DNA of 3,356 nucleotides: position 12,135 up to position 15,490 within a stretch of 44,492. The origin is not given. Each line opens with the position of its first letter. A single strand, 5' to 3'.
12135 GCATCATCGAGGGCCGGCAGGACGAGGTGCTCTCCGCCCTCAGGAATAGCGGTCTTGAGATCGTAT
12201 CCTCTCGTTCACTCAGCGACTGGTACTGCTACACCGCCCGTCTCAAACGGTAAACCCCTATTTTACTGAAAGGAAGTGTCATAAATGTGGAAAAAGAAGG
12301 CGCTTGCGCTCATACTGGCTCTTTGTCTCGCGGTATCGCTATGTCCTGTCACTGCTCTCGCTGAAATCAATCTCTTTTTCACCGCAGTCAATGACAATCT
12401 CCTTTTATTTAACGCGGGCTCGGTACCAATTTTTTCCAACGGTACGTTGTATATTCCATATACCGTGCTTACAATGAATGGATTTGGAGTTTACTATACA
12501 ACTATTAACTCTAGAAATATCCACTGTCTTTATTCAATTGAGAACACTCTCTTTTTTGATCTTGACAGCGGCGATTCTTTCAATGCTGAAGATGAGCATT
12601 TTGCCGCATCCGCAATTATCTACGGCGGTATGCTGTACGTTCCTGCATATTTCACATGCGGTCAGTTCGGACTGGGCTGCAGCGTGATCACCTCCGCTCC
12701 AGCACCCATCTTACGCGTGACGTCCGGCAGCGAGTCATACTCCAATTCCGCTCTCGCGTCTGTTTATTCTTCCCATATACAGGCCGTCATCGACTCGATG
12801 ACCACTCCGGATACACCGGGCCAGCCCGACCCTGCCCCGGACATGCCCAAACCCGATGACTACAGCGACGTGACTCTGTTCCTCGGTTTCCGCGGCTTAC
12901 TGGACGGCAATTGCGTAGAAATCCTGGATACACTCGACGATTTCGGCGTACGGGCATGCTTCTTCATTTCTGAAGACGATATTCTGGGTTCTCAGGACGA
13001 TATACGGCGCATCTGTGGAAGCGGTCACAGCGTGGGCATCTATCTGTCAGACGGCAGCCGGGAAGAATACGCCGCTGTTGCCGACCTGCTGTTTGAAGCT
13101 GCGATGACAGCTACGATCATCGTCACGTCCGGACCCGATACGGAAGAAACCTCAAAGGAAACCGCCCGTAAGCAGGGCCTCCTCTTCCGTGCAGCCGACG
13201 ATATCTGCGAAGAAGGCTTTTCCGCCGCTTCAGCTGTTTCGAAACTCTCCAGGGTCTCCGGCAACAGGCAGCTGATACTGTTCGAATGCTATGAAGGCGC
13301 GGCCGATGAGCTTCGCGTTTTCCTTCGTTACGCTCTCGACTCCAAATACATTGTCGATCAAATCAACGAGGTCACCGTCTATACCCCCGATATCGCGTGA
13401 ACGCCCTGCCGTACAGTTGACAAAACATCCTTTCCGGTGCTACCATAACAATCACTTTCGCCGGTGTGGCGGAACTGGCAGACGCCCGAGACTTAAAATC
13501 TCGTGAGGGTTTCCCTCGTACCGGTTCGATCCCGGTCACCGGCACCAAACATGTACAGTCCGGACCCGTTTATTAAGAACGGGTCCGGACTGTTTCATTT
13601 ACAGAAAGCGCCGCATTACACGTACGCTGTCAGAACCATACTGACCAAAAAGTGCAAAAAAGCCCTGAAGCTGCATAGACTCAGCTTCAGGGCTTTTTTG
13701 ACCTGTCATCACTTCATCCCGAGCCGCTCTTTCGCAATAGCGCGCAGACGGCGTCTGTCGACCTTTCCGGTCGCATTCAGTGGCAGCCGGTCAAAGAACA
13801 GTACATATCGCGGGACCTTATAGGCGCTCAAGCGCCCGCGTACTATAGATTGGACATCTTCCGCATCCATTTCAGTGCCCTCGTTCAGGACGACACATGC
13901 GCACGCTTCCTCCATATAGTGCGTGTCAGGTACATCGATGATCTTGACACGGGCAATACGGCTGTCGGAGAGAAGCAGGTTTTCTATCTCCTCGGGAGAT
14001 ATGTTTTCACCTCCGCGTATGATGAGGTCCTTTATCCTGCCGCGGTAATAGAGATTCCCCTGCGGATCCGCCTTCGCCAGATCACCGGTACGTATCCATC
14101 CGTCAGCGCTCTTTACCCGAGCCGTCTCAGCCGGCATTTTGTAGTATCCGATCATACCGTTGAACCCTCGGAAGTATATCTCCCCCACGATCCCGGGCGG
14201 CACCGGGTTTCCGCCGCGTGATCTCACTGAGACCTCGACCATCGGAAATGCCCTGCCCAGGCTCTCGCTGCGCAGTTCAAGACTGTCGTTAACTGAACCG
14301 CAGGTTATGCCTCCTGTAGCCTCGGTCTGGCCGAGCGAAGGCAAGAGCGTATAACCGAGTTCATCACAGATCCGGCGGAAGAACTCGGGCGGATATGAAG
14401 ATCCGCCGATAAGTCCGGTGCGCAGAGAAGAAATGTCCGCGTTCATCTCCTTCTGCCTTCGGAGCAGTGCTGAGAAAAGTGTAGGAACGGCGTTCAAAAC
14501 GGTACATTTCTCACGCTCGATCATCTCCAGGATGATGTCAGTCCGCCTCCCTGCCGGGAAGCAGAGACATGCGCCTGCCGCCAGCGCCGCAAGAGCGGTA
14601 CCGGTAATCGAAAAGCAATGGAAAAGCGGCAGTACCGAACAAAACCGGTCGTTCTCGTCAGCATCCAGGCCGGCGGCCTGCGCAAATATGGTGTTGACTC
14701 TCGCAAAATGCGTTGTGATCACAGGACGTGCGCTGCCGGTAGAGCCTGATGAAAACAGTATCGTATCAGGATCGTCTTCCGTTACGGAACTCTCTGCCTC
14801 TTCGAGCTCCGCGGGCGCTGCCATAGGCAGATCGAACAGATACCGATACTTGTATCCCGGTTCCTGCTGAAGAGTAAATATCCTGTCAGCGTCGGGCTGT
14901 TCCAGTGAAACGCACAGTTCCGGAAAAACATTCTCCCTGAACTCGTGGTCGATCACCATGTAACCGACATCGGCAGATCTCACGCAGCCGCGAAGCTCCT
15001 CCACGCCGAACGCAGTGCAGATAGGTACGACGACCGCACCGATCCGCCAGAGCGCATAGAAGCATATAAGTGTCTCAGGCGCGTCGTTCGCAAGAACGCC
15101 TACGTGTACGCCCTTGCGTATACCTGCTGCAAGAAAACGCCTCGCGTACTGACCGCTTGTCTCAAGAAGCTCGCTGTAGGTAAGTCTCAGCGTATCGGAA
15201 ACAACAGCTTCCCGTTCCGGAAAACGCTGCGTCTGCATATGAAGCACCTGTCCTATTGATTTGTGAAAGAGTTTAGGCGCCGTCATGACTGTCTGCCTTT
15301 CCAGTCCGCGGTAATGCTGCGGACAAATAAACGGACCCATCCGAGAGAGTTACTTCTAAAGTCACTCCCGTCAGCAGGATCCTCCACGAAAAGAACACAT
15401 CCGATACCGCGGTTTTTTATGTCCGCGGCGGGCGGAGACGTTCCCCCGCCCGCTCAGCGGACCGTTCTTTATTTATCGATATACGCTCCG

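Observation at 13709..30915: Corrinoid/THF methyl-oxidation supercluster lacking any recognisable substrate methyltransferase or Fe-S activator, with the corrinoid protein wired to a CoA-transferase and an acyl-CoA ligase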

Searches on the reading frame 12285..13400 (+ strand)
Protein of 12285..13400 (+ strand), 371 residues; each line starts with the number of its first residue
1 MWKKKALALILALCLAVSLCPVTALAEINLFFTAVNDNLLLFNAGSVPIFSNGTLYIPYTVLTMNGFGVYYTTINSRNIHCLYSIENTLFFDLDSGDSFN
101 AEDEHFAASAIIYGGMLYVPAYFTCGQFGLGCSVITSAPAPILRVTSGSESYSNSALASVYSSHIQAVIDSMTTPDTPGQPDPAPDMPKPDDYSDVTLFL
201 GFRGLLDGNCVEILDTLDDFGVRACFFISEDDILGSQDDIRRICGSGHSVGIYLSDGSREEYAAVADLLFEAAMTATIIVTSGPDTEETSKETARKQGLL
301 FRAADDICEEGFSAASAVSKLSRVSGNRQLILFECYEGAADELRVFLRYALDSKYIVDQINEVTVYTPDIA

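Call 4: search_protein_families(library=pfam, proteins=[window:12285-13400:+])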
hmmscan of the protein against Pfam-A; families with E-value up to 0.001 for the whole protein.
window:12285-13400:+ (371 aa): 1 family
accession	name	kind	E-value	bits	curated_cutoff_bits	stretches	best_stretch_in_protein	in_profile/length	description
PF01522.26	Polysacc_deac_1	-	8.5e-05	22.9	23.1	0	208-251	19-62/124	Polysaccharide deacetylase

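Call 6: search_protein_families(library=ncbifam, proteins=[window:12285-13400:+])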
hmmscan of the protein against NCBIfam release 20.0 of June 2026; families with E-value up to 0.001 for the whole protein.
window:12285-13400:+ (371 aa): 1 family
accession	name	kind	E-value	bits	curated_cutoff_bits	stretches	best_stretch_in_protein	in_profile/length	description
TIGR02884.1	spore_pdaA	equivalog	0.00061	19.6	298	1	192-252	33-94/224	delta-lactam-biosynthetic de-N-acetylase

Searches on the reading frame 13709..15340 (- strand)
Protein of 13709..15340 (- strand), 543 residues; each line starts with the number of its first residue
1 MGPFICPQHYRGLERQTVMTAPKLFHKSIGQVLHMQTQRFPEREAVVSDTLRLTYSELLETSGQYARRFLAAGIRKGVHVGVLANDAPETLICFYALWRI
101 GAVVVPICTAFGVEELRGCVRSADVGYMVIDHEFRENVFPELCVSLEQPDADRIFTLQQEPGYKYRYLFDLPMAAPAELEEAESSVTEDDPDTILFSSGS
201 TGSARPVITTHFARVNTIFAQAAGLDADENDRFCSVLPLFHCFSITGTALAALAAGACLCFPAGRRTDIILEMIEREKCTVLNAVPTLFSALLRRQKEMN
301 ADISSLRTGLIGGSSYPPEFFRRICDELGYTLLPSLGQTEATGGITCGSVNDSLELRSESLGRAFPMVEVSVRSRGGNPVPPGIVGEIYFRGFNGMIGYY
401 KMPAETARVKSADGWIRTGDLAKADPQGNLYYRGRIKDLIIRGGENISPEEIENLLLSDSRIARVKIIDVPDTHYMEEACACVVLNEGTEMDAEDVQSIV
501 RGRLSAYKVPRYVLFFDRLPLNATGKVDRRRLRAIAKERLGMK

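Call 4: search_protein_families(library=pfam, proteins=[window:13709-15340:-])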
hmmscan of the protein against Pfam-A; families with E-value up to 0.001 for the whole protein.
window:13709-15340:- (543 aa): 2 families
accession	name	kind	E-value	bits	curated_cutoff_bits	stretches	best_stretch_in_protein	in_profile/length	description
PF00501.34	AMP-binding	-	3.8e-74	250.2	29.9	1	35-400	3-384/384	AMP-binding enzyme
PF13193.12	AMP-binding_C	-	2.4e-12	48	24.5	1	451-526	1-76/76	AMP-binding enzyme C-terminal domain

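Call 6: search_protein_families(library=ncbifam, proteins=[window:13709-15340:-])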
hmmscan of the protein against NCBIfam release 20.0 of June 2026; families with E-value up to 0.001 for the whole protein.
window:13709-15340:- (543 aa): 108 families (the best 25 are shown)
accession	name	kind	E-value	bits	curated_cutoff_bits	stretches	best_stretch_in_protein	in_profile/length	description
NF009233.0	PRK12583.1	subfamily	3.5e-117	392.1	832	1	23-542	14-556/558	fatty acid CoA ligase family protein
NF004837.0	PRK06187.1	subfamily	1.4e-98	330.5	476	1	27-538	8-524/531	long-chain-fatty-acid--CoA ligase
NF005801.1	PRK07656.1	equivalog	4.2e-98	329.2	657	1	28-533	2-500/500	FadD3 family acyl-CoA ligase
NF006182.0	PRK08316.1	subfamily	5.9e-87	292.3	663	1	26-537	10-518/523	fatty acyl-CoA synthetase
NF004511.1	PRK05852.1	equivalog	6.4e-77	259.3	650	1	30-534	2-502/505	FadD7 family fatty acid--CoA ligase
NF052580.1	Str24CoAsynCasG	equivalog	1.2e-76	258.3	750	1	23-533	37-547/548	steroid-24-oyl-CoA synthetase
NF004114.0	PRK05605.1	equivalog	4e-73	246.6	766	2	180-535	212-568/575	long-chain-fatty-acid--CoA ligase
TIGR01923.1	menE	equivalog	7.5e-72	242.6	330.15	1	54-531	1-441/442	o-succinylbenzoate--CoA ligase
NF005702.0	PRK07514.1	subfamily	4.2e-71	239.8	558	1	46-536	23-500/506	malonyl-CoA synthase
NF004808.0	PRK06155.1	equivalog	7e-69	232.5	722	1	22-535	16-521/542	ATP-dependent acyl-CoA ligase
NF005307.0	PRK06839.1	equivalog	4.5e-68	230.1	748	1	36-538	11-495/496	o-succinylbenzoate--CoA ligase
NF005676.0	PRK07470.1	equivalog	7.9e-68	229.4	774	1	29-538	22-531/544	acyl-CoA synthetase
NF005947.1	PRK08008.1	equivalog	1.6e-66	225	651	1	47-532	32-517/518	crotonobetaine/carnitine-CoA ligase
NF002966.0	PRK03640.1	equivalog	1.8e-66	224.7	556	1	33-537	8-481/483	o-succinylbenzoate--CoA ligase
NF004758.0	PRK06087.1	equivalog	4.9e-66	223.3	736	1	26-540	23-539/548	medium-chain fatty-acid--CoA ligase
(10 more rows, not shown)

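Call 50: search_solved_structures(query=window:13709-15340:-, max_evalue=1e-30)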
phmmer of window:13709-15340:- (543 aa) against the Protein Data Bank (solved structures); distinct sequences matched with E-value up to 1e-30: 72 (the best 60 are shown).
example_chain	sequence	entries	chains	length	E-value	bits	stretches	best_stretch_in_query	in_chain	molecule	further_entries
8weu_A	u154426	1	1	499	5.9e-60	206.6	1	39-533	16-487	Fatty-acyl-CoA synthase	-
8wev_A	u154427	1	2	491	6.5e-60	206.4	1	39-533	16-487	Feruloyl-CoA Synthetase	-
6e8o_A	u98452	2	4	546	7.5e-52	179.8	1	35-539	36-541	2,3-dihydroxybenzoate-AMP ligase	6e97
3r44_A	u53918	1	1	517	1.1e-50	176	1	27-533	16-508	fatty acyl CoA synthetase FADD13 (FATTY-ACYL-CoA SYNTHETASE)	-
5wm2_A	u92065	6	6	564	1.4e-50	175.6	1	31-533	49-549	Salicylate-AMP ligase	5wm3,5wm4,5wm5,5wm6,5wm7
5buq_A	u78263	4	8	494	1.3e-48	169.2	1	35-537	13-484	2-succinylbenzoate--CoA ligase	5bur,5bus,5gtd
8ivi_A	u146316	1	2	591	1.6e-48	168.9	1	42-536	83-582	Medium/long-chain-fatty-acid--CoA ligase FadD8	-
5x8f_A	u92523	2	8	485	3.4e-48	167.7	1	35-537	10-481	2-succinylbenzoate--CoA ligase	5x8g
9my5_B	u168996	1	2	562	6.3e-48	166.9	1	29-536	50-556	(2,3-dihydroxybenzoyl)adenylate synthase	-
5ie0_A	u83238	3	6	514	7e-48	166.7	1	32-531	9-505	Oxalate--CoA ligase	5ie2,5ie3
9my7_B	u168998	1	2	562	8.2e-48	166.5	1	29-536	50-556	(2,3-dihydroxybenzoyl)adenylate synthase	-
9my6_B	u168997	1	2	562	1.2e-47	165.9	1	29-536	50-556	(2,3-dihydroxybenzoyl)adenylate synthase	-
6qjz_A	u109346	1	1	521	1.4e-47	165.7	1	33-531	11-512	oxalyl CoA-synthetase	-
3o82_A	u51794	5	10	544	1.5e-47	165.6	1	29-536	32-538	Peptide arylation enzyme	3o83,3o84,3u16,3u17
6mfy_A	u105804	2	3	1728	1.4e-46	162.4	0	25-532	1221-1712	Linear gramicidin synthase subunit A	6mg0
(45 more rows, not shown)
